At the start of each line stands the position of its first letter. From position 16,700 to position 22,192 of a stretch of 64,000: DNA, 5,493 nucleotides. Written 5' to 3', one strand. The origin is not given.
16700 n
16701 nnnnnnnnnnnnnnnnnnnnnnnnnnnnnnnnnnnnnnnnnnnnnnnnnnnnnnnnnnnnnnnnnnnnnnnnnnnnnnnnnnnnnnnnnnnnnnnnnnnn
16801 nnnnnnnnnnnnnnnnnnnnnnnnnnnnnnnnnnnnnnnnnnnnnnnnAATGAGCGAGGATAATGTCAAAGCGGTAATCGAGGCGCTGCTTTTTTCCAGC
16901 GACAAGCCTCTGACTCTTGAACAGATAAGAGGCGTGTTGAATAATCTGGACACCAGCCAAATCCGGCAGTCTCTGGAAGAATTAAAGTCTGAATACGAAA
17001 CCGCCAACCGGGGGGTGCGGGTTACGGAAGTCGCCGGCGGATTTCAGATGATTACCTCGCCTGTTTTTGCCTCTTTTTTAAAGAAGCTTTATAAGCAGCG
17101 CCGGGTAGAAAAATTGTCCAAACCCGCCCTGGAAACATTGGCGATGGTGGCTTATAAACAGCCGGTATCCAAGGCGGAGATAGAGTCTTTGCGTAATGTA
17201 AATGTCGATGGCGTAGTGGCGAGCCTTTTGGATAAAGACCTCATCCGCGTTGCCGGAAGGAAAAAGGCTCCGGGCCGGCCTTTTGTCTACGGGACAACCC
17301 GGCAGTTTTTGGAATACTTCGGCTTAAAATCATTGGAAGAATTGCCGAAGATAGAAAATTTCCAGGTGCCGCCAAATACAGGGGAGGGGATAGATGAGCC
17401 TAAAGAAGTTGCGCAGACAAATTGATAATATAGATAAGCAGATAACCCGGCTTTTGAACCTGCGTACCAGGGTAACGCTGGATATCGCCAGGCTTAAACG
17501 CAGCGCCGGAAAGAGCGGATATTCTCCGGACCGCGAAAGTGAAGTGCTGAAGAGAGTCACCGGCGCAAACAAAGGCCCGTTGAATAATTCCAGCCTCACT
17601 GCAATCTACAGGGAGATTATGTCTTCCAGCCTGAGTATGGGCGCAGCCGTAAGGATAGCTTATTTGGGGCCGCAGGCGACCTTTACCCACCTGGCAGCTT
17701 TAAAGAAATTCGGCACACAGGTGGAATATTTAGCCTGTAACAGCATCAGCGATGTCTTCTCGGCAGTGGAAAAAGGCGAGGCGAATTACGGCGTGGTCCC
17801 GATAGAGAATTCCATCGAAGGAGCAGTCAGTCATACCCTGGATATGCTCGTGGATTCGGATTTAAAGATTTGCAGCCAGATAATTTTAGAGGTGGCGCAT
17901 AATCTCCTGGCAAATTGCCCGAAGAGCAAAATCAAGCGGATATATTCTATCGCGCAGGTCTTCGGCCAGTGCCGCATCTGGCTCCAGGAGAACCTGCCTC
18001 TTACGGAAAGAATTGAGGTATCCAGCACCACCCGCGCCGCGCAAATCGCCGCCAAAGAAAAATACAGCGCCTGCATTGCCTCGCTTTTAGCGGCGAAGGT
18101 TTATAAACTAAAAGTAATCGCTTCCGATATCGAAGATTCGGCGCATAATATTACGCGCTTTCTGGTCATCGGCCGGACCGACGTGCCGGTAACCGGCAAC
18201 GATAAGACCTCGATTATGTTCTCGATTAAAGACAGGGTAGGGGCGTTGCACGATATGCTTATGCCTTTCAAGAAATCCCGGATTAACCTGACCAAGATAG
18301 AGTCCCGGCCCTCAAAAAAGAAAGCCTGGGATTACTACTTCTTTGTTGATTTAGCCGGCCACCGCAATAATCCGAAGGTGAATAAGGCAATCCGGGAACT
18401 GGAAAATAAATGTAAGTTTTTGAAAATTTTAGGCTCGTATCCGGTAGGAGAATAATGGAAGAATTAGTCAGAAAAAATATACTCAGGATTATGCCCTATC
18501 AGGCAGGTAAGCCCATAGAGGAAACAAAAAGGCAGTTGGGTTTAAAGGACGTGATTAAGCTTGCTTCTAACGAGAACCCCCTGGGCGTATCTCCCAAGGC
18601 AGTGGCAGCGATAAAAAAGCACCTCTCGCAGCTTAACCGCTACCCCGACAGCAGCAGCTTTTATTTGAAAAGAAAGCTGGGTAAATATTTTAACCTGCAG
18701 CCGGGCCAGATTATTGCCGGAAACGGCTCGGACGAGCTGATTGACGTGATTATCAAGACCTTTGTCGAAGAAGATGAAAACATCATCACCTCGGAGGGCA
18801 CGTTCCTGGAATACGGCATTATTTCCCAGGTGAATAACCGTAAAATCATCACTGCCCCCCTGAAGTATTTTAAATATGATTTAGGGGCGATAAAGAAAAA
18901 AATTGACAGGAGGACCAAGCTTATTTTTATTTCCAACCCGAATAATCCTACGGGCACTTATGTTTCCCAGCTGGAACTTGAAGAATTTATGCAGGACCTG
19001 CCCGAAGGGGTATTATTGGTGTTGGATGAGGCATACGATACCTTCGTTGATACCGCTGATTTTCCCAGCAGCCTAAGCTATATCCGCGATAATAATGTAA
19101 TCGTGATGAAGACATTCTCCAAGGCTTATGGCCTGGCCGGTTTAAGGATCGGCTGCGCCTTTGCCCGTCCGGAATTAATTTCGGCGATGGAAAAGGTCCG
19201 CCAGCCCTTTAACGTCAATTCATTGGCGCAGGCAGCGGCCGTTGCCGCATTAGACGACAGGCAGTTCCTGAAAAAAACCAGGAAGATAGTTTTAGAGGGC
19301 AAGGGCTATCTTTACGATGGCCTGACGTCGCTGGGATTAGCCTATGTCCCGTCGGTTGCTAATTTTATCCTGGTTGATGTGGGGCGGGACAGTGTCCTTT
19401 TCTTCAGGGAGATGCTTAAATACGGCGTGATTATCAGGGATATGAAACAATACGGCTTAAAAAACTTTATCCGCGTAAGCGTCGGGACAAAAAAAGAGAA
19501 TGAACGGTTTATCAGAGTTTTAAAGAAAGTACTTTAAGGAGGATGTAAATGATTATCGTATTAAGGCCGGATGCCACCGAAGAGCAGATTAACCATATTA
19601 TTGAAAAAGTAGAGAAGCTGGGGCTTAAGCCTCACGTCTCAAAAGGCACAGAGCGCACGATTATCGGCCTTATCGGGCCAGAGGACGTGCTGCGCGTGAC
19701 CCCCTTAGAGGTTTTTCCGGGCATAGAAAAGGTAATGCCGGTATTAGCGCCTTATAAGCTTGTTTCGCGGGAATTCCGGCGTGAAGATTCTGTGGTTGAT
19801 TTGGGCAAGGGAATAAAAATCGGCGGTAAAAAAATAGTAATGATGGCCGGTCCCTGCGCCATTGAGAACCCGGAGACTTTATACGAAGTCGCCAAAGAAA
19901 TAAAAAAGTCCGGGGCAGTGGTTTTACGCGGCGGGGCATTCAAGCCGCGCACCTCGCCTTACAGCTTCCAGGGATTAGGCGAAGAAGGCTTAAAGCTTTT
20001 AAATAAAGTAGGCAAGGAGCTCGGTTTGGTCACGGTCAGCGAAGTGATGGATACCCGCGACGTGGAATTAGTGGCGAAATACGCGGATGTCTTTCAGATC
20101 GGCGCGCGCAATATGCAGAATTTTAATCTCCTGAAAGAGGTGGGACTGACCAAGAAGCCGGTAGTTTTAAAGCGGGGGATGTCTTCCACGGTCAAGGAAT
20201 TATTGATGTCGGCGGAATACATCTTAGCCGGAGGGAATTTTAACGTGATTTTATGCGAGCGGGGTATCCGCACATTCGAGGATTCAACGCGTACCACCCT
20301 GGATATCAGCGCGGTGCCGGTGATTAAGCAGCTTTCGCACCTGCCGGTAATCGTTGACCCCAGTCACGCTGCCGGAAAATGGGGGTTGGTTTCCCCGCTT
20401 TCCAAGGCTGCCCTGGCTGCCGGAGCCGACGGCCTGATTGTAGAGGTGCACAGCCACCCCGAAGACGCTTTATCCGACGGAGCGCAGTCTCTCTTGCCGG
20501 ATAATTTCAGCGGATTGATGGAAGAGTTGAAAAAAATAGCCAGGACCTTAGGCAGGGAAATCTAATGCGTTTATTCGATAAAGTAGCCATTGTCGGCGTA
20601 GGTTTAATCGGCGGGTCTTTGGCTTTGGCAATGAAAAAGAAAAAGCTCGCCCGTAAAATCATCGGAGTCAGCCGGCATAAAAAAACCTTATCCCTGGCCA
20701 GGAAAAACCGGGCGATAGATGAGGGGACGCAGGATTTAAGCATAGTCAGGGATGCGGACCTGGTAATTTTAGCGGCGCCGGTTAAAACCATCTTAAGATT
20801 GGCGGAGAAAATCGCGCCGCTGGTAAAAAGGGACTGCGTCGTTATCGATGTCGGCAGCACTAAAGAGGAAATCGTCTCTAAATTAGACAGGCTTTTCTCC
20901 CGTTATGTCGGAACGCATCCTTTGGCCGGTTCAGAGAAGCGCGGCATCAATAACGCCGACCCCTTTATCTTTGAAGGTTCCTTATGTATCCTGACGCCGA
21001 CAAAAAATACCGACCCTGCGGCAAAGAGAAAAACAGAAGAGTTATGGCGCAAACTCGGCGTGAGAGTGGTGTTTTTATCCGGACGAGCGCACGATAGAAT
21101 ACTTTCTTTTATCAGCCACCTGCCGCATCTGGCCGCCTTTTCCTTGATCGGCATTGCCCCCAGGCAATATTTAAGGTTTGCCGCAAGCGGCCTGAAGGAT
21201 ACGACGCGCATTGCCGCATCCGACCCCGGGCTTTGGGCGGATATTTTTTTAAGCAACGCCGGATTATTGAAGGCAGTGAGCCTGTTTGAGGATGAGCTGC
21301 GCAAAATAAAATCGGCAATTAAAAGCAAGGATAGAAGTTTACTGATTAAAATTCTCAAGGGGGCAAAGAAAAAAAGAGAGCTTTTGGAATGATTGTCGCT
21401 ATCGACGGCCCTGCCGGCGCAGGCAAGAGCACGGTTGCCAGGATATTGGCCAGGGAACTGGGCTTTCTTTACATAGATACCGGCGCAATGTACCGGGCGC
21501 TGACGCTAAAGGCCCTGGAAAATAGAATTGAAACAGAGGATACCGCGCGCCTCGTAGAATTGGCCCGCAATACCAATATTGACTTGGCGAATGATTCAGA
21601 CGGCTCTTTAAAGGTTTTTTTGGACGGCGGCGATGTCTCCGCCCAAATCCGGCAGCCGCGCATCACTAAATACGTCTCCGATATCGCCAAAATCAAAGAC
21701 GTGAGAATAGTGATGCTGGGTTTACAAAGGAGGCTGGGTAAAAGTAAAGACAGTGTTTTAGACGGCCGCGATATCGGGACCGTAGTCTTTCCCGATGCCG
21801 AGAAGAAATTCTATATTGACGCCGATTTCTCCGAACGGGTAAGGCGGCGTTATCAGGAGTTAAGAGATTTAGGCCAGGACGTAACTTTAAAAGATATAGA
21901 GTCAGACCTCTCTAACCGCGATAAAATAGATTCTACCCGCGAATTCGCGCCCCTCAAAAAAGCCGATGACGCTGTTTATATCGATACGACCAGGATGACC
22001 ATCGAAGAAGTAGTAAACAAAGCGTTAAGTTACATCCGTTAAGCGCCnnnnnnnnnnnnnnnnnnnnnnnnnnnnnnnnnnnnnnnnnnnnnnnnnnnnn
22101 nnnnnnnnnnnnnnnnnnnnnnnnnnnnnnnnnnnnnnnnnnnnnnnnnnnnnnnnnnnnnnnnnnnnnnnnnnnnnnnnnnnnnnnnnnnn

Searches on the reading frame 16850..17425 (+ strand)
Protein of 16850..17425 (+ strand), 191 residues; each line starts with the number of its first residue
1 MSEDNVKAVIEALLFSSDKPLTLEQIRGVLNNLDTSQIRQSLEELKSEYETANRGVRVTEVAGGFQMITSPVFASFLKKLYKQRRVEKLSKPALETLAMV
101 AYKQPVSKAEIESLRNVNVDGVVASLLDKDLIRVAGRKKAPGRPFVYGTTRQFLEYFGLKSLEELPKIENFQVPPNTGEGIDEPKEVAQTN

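Call 86: search_protein_families(library=pfam, proteins=[window:16850-17425:+])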
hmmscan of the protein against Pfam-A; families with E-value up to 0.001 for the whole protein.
window:16850-17425:+ (191 aa): 1 family
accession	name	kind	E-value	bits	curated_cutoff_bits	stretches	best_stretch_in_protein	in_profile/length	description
PF04079.22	SMC_ScpB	-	7.8e-57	191.8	27.4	1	9-168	2-160/160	Segregation and condensation complex subunit ScpB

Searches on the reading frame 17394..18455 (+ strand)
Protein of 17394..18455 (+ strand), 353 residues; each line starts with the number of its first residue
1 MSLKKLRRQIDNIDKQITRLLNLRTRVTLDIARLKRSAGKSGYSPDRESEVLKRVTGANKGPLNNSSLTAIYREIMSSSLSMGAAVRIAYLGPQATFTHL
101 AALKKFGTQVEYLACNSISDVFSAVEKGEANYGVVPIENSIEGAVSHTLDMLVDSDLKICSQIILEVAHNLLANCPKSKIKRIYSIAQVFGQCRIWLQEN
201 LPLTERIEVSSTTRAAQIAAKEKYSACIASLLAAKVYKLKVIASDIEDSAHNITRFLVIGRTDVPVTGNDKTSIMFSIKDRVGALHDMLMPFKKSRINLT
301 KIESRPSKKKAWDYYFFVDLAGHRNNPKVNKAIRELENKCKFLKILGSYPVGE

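Call 7: search_protein_families(library=pfam, proteins=[window:17394-18455:+])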
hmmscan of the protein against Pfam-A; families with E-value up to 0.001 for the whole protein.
window:17394-18455:+ (353 aa): 3 families
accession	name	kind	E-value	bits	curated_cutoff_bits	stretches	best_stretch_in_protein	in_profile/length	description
PF00800.23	PDT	-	2e-64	217.1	25.2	1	88-262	1-179/181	Prephenate dehydratase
PF01817.26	CM_2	-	6.6e-21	74.8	27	1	6-81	1-77/80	Chorismate mutase type II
PF01842.31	ACT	-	5.9e-12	45.6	27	1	272-337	1-65/66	ACT domain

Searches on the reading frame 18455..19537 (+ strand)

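Call 7: search_protein_families(library=pfam, proteins=[window:18455-19537:+])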
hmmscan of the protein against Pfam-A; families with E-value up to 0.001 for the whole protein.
window:18455-19537:+ (360 aa): 1 family
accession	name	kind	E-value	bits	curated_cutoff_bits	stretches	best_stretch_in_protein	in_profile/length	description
PF00155.27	Aminotran_1_2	-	3.6e-65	220.9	19.7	1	31-355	1-360/361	Aminotransferase class I and II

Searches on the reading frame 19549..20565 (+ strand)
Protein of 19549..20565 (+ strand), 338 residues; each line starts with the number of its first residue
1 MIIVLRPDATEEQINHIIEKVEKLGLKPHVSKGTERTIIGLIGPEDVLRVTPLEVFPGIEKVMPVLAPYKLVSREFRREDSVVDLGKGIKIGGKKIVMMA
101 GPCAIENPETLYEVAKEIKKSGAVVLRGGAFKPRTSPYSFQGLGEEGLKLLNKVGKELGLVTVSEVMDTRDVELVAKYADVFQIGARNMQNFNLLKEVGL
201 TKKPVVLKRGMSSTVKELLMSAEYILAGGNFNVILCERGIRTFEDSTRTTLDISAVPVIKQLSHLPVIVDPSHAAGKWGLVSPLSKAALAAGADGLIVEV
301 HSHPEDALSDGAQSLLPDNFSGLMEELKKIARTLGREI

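Call 7: search_protein_families(library=pfam, proteins=[window:19549-20565:+])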
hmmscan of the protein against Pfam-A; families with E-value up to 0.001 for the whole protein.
window:19549-20565:+ (338 aa): 3 families
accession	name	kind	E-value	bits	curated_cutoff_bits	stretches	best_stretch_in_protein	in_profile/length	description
PF00793.26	DAHP_synth_1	-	2.2e-81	273.2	25.5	1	83-329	4-263/270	DAHP synthetase I family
PF18152.6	DAHP_snth_FXD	-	1.3e-24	86.2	27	1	1-66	1-66/67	DAHP synthase ferredoxin-like domain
PF03102.20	NeuB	-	9.9e-11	42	22.1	1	143-337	53-239/241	NeuB family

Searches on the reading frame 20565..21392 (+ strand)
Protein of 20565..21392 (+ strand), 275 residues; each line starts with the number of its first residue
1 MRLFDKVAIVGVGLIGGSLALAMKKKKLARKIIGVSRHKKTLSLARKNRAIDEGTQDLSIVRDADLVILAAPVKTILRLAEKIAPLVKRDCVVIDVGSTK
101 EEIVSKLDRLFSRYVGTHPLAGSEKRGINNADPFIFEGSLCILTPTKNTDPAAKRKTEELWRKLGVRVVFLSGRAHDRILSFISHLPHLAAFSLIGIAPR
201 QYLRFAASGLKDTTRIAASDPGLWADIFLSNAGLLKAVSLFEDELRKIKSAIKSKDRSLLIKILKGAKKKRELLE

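Call 69: search_protein_families(library=pfam, proteins=[window:20565-21392:+])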
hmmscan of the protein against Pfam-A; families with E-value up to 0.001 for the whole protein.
window:20565-21392:+ (275 aa): 5 families
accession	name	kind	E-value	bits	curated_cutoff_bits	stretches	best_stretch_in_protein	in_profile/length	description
PF02153.23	PDH_N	-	6.9e-39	133.3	26.5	1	19-169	1-153/154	Prephenate dehydrogenase, nucleotide-binding domain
PF20463.3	PDH_C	-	8.7e-23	81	22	1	175-265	4-101/102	Prephenate dehydrogenase, dimerization domain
PF03807.23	F420_oxidored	-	2.5e-08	34.8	21.6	1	6-96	1-91/94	NADP oxidoreductase coenzyme F420-dependent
PF03446.21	NAD_binding_2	-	0.00013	22.5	21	1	6-106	1-102/161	NAD binding domain of 6-phosphogluconate dehydrogenase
PF01118.30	Semialdhyde_dh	-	0.00017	22.4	26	1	6-99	1-99/121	Semialdehyde dehydrogenase, NAD binding domain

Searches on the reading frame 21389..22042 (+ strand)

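Call 69: search_protein_families(library=pfam, proteins=[window:21389-22042:+])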
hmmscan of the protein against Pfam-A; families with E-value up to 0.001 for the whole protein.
window:21389-22042:+ (217 aa): 6 families
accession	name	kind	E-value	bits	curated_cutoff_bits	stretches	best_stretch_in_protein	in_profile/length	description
PF02224.24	Cytidylate_kin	-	1.5e-73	247.4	26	1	3-216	1-209/211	Cytidylate kinase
PF13238.12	AAA_18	-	5.6e-07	30.5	29.4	1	3-153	1-107/128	AAA domain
PF13189.12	Cytidylate_kin2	-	9.7e-07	29.6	28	1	2-173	1-146/176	Cytidylate kinase-like family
PF13207.12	AAA_17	-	2.1e-06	28.5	27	1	7-80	2-78/136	AAA domain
PF01202.28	SKI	-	0.00011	22.8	22.1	1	10-39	2-31/159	Shikimate kinase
PF13671.12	AAA_33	-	0.00036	21.3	27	1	5-56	4-56/143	AAA domain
